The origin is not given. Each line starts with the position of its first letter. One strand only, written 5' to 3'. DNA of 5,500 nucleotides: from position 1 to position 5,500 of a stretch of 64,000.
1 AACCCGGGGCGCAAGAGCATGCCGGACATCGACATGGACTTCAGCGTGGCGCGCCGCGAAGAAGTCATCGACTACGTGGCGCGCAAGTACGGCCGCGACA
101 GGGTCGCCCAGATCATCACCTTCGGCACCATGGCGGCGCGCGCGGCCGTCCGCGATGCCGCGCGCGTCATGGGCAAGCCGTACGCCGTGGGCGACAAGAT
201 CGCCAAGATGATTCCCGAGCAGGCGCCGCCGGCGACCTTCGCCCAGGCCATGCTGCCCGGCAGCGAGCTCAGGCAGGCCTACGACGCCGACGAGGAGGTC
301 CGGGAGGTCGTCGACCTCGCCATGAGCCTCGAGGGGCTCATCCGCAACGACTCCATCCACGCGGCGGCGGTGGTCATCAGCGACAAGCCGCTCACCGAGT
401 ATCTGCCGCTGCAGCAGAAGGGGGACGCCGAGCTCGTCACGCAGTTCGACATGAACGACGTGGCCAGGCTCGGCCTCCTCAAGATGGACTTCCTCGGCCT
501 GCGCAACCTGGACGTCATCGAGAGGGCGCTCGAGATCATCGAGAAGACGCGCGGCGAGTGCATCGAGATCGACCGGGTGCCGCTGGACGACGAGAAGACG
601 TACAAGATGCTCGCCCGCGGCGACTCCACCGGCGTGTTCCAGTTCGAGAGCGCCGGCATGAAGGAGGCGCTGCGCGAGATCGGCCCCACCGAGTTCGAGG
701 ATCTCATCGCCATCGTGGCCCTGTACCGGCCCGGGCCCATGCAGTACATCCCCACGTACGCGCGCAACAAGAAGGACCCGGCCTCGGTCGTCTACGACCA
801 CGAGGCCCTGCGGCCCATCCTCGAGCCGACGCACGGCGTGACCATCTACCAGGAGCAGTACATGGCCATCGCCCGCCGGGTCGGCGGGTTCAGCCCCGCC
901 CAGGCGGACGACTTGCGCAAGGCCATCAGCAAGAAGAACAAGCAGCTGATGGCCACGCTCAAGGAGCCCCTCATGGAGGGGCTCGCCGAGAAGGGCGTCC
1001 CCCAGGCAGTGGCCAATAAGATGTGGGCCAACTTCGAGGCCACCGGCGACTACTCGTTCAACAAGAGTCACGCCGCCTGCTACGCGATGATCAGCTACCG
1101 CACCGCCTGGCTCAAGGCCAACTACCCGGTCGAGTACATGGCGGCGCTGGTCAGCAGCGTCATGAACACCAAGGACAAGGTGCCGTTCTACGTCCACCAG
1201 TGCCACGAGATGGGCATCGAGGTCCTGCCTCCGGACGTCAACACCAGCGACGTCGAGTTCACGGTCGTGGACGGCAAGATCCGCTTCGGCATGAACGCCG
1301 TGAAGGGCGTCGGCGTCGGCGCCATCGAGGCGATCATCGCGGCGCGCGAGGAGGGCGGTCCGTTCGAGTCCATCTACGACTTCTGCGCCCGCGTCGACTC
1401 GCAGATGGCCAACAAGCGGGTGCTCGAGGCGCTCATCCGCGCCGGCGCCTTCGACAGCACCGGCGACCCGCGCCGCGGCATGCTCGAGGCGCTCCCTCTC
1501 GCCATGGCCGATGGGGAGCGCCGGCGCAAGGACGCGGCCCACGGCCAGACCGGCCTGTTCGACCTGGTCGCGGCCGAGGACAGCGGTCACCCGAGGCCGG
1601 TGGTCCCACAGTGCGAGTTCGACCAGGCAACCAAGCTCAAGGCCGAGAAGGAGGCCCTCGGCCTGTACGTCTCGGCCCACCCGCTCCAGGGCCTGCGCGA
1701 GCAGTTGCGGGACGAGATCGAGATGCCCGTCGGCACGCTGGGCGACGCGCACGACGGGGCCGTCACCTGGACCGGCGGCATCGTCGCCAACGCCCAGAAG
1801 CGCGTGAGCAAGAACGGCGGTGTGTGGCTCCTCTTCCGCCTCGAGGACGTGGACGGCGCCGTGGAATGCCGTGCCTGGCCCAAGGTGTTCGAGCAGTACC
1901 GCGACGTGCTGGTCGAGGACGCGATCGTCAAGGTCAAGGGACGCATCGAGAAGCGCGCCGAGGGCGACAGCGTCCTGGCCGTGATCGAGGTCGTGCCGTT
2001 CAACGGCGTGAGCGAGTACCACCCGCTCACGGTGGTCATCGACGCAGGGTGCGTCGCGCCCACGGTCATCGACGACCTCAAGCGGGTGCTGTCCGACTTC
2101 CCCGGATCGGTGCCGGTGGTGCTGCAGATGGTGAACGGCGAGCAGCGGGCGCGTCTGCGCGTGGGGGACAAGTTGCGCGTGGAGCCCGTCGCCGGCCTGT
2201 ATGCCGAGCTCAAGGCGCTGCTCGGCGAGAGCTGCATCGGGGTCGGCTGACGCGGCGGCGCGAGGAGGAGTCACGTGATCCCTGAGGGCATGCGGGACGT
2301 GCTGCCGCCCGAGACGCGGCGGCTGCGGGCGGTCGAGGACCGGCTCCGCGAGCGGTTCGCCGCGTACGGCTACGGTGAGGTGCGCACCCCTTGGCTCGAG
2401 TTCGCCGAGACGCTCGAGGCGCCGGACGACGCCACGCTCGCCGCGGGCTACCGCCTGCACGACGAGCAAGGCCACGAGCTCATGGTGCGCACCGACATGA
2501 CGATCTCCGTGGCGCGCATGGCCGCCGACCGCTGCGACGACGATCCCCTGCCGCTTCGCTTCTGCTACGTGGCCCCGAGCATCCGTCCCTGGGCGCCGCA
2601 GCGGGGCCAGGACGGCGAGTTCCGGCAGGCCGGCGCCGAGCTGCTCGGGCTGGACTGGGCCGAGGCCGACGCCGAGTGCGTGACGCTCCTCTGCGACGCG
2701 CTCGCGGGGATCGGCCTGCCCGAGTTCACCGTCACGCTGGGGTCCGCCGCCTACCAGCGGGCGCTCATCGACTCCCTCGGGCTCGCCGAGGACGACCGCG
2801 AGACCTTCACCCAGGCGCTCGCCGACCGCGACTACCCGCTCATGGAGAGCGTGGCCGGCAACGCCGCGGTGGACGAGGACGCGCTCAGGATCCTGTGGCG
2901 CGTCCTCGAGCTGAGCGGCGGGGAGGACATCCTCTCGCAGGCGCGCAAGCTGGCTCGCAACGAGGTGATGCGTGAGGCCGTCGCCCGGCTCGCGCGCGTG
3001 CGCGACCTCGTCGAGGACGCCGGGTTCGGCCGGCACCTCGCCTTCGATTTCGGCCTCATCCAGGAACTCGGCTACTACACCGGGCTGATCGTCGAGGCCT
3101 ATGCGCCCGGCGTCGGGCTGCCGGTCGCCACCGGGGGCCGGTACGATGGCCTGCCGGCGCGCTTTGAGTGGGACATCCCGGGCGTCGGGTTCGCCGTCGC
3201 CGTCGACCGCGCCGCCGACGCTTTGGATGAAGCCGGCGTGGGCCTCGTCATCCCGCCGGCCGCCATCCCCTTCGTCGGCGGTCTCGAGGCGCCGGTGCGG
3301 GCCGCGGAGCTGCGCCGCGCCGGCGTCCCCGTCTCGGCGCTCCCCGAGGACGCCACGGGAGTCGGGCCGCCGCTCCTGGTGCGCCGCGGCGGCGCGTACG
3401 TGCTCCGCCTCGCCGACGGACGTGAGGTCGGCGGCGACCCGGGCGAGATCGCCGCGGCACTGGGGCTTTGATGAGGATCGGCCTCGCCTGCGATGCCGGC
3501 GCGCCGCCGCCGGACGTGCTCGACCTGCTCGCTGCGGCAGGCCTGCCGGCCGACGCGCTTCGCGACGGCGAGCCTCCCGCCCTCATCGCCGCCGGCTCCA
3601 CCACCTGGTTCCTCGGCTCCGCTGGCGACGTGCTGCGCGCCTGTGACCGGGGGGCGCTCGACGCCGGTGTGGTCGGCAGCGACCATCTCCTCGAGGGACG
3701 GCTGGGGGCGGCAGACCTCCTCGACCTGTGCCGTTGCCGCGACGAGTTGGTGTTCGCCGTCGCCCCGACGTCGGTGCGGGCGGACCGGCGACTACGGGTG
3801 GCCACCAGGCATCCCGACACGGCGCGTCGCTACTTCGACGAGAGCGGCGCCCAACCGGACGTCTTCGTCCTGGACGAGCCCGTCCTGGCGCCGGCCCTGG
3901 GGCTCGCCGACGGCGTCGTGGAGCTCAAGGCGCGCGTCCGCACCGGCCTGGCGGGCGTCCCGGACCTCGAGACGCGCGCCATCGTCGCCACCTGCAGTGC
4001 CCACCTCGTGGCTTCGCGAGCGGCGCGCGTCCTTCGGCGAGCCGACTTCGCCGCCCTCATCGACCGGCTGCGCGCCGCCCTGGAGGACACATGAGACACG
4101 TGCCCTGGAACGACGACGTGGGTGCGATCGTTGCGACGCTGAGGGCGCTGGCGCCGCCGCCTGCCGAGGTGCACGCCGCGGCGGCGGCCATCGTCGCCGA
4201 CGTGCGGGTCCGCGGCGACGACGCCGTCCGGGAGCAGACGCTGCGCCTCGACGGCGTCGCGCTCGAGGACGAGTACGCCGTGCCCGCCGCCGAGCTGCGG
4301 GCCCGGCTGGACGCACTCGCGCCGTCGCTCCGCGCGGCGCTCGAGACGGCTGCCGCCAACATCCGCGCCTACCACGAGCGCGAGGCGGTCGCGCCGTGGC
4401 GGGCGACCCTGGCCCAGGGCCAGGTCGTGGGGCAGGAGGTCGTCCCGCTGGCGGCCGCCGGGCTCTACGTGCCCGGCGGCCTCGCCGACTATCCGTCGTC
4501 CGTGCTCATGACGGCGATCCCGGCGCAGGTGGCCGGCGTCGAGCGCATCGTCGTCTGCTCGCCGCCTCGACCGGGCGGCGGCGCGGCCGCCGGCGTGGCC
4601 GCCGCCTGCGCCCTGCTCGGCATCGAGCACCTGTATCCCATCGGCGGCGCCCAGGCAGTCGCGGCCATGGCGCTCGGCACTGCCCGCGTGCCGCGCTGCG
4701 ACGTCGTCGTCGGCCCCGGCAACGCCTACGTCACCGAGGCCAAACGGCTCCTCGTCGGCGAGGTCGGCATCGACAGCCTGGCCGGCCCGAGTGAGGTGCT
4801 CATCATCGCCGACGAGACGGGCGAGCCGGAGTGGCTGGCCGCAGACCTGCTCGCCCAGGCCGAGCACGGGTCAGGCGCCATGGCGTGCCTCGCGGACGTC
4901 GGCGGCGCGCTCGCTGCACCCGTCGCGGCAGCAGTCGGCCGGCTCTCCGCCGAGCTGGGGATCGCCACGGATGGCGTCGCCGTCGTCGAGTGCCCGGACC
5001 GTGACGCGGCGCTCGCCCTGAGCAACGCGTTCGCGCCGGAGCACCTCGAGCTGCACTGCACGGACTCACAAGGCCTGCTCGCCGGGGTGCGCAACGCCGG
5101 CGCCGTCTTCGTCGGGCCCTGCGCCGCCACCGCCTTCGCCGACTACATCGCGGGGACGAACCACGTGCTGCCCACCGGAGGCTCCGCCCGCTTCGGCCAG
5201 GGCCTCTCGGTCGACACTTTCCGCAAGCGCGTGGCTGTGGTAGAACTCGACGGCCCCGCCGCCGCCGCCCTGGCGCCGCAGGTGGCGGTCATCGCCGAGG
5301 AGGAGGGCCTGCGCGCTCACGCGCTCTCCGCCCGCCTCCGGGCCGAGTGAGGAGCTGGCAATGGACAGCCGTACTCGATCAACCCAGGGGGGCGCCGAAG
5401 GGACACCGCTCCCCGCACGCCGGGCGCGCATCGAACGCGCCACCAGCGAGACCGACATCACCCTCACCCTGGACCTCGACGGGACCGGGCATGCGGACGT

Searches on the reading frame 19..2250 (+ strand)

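Call 56: search_protein_families(library=pfam, proteins=[window:19-2250:+], max_evalue=0.00001)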
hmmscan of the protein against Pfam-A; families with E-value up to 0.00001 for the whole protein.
window:19-2250:+ (743 aa): 5 families
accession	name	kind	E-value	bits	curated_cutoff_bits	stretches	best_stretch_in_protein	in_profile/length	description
PF17657.6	DNA_pol3_finger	-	1.6e-57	193.9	22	1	163-326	1-166/166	Bacterial DNA polymerase III alpha subunit finger domain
PF07733.18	DNA_pol3_alpha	-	7.6e-54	183.5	23.9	1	1-160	101-260/260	Bacterial DNA polymerase III alpha NTPase domain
PF14579.12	HHH_6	-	6e-34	116.6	25.6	1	399-486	1-88/90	Helix-hairpin-helix motif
PF01336.31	tRNA_anti-codon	-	1.1e-09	38.5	27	1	586-649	4-63/75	OB-fold nucleic acid binding domain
PF20914.2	DNA_pol_IIIA_C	-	2e-06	27.9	22.5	1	687-736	2-52/52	DNA polymerase III subunit alpha, C-terminal domain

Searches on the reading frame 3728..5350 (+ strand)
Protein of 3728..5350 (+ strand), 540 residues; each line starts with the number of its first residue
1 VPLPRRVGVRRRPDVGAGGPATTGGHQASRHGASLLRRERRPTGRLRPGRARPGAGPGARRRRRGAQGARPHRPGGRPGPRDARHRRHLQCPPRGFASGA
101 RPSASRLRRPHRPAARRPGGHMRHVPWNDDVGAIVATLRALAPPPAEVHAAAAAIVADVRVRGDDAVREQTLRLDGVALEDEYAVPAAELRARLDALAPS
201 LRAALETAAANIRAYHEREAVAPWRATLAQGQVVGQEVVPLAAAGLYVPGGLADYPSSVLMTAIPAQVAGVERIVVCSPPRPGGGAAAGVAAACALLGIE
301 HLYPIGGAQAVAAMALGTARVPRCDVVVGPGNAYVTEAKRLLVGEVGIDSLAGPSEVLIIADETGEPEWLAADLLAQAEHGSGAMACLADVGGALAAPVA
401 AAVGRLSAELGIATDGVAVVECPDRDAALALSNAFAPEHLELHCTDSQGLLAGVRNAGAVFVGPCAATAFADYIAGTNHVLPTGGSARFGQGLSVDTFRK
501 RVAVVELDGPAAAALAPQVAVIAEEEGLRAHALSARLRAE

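Call 56: search_protein_families(library=pfam, proteins=[window:3728-5350:+], max_evalue=0.00001)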
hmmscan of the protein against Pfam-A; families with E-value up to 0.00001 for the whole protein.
window:3728-5350:+ (540 aa): 1 family
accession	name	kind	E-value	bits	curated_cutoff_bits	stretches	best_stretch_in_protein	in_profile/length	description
PF00815.25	Histidinol_dh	-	5.6e-132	441.1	27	1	147-538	10-410/411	Histidinol dehydrogenase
